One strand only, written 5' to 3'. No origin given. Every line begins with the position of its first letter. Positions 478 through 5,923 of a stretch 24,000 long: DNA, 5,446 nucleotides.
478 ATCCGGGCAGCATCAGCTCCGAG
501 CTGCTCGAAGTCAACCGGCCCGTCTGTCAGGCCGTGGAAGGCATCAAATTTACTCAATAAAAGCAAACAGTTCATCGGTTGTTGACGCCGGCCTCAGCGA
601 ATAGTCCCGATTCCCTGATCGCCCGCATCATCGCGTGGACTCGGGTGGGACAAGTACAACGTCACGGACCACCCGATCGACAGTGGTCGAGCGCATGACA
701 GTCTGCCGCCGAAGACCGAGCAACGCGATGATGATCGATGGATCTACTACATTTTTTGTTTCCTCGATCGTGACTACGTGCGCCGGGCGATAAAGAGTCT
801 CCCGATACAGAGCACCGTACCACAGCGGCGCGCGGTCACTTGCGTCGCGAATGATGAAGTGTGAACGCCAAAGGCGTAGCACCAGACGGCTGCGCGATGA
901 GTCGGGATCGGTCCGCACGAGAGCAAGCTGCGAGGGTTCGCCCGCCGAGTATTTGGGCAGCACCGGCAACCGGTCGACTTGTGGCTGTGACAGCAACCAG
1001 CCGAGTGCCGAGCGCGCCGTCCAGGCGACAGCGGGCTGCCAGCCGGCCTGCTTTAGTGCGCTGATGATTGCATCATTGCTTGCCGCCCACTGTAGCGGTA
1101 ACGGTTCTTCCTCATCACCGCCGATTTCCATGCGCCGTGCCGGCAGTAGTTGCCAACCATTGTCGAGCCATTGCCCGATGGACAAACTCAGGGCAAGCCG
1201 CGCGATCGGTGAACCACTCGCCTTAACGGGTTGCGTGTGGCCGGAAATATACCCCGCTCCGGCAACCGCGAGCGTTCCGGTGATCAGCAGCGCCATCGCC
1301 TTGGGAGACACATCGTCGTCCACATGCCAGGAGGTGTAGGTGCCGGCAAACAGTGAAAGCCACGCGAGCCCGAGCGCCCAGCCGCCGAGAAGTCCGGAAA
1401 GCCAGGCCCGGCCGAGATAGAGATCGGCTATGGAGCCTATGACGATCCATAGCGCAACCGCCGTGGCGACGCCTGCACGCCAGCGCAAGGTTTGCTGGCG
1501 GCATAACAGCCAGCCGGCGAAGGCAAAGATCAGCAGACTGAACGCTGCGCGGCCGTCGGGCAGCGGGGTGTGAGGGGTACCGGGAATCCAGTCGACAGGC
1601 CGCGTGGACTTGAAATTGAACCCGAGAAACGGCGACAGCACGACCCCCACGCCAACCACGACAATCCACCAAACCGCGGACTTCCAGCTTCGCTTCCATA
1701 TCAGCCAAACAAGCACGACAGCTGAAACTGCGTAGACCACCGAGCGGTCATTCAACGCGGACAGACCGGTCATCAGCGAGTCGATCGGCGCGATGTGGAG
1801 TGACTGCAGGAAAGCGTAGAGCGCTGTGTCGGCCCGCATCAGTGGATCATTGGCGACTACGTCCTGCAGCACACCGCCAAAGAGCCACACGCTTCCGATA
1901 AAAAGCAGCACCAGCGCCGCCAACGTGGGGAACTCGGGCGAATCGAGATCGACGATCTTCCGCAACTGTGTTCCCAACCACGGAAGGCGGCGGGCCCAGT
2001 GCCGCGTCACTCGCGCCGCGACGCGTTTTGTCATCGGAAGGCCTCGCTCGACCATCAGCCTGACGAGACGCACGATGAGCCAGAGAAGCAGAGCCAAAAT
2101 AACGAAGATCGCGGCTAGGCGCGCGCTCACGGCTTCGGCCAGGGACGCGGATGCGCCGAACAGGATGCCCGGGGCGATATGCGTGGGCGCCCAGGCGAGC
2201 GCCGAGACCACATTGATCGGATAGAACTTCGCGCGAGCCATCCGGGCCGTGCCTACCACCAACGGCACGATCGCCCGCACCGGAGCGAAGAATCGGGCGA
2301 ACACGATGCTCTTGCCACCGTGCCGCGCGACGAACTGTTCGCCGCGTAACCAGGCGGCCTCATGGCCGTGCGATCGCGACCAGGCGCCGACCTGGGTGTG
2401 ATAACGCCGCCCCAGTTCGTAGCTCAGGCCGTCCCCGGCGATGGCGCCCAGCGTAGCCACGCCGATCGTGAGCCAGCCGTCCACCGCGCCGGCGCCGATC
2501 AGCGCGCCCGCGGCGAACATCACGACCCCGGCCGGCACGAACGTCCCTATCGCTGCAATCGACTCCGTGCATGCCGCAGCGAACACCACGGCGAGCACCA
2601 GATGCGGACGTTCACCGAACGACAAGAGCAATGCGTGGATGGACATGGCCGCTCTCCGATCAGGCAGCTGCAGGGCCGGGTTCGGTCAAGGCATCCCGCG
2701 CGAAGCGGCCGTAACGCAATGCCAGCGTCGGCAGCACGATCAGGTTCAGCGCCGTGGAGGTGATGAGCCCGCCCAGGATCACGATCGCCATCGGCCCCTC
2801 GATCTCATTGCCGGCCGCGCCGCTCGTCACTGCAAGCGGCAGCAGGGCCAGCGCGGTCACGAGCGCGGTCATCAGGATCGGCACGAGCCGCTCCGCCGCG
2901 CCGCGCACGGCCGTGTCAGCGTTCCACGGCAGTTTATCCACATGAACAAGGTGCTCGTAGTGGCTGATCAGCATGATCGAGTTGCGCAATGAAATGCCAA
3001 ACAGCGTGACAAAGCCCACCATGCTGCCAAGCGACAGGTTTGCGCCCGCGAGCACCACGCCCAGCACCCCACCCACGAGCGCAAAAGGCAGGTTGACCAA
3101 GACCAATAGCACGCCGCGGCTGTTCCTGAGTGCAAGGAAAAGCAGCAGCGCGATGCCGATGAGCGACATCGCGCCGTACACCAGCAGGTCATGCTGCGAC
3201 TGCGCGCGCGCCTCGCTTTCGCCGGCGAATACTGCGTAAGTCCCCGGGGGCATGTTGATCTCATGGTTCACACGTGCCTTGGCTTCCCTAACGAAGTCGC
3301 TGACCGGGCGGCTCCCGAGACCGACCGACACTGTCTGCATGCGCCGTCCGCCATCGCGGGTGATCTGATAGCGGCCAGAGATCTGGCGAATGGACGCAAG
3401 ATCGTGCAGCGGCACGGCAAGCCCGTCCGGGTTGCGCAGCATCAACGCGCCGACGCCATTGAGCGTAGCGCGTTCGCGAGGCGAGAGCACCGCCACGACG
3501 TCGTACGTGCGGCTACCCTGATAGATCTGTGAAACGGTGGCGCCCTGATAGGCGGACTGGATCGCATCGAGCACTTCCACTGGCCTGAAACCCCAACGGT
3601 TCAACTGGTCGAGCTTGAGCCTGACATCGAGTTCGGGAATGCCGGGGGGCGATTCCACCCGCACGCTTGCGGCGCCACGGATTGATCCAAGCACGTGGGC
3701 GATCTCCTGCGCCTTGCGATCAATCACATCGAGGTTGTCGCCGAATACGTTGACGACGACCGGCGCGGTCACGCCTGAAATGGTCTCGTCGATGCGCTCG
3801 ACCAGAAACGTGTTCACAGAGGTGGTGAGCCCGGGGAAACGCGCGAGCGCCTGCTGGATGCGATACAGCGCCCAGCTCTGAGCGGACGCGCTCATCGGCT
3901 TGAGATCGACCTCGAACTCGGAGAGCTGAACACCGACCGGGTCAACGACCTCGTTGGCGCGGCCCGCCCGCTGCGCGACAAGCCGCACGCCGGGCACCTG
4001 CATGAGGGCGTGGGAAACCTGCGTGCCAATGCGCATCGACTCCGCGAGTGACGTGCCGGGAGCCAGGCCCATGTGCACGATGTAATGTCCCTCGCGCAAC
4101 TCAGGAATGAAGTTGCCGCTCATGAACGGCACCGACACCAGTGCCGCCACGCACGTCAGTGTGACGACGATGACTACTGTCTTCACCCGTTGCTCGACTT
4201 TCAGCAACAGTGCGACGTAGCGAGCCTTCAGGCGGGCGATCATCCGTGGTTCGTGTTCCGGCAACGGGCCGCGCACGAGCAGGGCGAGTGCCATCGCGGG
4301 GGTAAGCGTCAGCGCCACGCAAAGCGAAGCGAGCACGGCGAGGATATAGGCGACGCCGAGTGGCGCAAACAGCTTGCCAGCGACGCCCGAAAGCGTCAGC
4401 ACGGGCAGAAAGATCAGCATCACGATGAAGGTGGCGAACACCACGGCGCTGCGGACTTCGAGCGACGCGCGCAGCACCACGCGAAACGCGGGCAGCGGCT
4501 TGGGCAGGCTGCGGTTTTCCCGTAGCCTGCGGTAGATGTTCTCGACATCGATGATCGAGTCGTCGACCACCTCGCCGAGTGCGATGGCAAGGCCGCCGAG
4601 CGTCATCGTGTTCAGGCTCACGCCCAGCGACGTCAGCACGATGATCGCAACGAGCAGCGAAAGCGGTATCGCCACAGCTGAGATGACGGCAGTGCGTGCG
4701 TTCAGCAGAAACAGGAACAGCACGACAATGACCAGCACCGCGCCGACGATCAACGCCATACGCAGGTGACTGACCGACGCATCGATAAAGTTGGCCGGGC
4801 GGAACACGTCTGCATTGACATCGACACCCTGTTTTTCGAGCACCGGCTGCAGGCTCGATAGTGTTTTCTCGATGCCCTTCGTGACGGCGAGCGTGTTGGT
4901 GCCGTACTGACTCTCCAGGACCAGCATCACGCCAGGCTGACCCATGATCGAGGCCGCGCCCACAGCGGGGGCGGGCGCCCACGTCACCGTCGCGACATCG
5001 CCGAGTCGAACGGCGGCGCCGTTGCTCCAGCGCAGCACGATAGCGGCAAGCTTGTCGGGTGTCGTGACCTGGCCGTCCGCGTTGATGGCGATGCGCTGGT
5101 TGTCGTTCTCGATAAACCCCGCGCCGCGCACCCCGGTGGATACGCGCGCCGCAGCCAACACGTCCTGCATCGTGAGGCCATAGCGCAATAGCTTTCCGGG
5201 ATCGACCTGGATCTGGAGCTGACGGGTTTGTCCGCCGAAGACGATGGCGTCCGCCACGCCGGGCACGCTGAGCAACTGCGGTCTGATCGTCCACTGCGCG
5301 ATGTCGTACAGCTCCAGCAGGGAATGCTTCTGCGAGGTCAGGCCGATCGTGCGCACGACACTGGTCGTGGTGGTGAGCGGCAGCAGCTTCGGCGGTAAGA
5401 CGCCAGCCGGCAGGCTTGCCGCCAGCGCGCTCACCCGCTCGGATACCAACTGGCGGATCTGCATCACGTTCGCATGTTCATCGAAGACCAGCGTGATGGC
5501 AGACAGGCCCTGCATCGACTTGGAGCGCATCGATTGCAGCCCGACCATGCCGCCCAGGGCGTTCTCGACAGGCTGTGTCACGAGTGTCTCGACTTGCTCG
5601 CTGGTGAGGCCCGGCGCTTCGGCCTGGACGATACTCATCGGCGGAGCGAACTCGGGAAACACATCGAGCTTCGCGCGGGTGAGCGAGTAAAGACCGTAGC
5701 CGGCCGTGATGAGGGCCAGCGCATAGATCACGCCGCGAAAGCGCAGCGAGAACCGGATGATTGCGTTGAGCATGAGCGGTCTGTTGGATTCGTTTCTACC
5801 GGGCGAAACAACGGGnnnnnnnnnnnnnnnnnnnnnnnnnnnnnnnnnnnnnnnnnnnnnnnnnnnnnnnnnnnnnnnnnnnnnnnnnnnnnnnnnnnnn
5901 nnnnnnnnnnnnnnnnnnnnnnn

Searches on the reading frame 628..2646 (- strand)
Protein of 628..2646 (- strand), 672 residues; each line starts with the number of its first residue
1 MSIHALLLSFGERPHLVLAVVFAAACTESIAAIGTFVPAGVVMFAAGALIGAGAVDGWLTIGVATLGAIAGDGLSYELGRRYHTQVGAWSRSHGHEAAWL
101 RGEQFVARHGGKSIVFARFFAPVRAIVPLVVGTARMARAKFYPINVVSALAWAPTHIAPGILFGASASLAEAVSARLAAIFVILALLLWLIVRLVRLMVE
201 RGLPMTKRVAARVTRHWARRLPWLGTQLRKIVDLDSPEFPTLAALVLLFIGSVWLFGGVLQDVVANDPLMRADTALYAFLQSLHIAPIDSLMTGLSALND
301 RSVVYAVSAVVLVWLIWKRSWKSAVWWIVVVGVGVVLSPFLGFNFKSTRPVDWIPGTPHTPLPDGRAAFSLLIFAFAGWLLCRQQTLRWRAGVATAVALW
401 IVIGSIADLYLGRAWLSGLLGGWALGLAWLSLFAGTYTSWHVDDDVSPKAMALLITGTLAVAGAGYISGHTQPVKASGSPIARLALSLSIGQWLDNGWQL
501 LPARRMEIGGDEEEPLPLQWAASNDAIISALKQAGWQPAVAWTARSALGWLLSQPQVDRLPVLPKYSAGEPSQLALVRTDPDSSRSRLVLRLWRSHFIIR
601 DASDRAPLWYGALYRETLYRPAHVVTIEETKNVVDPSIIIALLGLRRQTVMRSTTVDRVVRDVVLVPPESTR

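Call 5: search_protein_families(library=pfam, proteins=[window:628-2646:-])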
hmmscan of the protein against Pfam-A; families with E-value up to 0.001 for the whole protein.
window:628-2646:- (672 aa): 2 families
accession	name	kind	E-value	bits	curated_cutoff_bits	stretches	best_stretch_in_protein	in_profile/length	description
PF14067.11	LssY_C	-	1.4e-15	57.8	25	1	501-617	4-123/188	LssY C-terminus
PF09335.16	VTT_dom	-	1.7e-13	51.6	33.9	1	37-160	1-121/123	VTT domain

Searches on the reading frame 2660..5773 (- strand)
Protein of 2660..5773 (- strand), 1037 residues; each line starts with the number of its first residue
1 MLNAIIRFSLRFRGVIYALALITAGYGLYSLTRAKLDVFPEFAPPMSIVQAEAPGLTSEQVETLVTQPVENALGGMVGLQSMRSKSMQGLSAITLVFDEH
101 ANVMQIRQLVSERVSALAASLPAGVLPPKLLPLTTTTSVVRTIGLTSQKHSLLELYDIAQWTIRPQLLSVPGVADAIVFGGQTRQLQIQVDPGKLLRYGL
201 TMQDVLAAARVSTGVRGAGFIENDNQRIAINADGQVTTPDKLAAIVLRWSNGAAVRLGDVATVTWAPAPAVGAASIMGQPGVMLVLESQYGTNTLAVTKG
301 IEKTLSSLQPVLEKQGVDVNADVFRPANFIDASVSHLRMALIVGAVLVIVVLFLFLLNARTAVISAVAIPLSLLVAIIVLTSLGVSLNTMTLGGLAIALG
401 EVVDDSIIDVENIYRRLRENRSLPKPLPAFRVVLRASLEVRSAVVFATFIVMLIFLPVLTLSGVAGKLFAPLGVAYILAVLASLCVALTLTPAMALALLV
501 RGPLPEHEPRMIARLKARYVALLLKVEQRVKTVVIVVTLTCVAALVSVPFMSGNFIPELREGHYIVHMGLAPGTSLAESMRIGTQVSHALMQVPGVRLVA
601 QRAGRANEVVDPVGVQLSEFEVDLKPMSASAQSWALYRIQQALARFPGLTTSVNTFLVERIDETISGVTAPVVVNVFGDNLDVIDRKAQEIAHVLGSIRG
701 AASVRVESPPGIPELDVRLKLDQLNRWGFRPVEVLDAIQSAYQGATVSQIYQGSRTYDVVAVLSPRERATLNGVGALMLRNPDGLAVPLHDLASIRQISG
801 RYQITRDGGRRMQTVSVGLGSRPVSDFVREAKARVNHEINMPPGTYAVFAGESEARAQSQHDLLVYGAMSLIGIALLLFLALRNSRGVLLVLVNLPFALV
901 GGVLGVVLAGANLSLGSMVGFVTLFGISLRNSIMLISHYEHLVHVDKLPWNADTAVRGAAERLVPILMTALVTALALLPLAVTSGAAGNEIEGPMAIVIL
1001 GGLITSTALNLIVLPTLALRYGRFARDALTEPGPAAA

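Call 5: search_protein_families(library=pfam, proteins=[window:2660-5773:-])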
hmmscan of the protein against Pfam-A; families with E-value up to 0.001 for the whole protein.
window:2660-5773:- (1037 aa): 1 family
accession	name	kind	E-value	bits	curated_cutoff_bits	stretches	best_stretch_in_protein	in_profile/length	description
PF00873.25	ACR_tran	-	3.1e-230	767.2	28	1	5-1017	1-1016/1021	AcrB/AcrD/AcrF family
